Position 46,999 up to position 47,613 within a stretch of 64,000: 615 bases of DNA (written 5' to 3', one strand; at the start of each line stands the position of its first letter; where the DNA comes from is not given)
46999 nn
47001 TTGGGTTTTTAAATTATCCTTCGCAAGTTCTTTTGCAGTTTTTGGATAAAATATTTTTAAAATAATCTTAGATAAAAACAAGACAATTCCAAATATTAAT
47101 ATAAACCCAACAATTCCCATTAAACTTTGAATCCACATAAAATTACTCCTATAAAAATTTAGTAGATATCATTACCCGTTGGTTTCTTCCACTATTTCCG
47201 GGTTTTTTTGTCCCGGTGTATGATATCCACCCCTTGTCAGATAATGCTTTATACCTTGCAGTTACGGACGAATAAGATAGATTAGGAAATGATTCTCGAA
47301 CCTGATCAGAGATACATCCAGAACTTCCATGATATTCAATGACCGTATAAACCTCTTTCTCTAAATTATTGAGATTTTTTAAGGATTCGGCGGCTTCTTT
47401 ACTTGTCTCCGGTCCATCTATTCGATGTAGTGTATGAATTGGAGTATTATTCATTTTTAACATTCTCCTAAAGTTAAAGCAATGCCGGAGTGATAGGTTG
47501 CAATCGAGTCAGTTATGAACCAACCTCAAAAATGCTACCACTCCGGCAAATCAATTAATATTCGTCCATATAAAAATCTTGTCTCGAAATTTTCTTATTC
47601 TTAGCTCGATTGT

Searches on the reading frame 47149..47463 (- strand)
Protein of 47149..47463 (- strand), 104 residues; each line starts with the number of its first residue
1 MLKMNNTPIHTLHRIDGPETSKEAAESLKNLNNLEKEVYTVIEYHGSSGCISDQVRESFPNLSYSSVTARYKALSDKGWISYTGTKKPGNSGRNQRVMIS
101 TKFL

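Call 78: search_protein_families(library=pfam, proteins=[window:47149-47463:-], max_evalue=1)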
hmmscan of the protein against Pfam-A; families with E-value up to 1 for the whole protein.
window:47149-47463:- (104 aa): 2 families
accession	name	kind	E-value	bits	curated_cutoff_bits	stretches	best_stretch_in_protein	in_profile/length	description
PF03965.22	Penicillinase_R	-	0.022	15.6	22.6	1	33-84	3-55/115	Penicillinase repressor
PF05158.18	RNA_pol_Rpc34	-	0.061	13.2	28.4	1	21-80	72-130/332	RNA polymerase Rpc34 subunit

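Call 79: search_protein_families(library=phrogs, proteins=[window:47149-47463:-], max_evalue=1)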
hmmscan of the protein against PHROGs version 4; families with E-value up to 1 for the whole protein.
window:47149-47463:- (104 aa): 3 families
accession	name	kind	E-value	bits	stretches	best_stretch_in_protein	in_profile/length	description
phrog_1123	-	unknown function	2e-07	31.8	1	18-95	15-91/112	-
phrog_22120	-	unknown function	0.076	14.3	1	19-72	21-72/94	-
phrog_678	-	DNA, RNA and nucleotide metabolism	0.18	12.3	1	60-92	95-127/346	replication initiation O-like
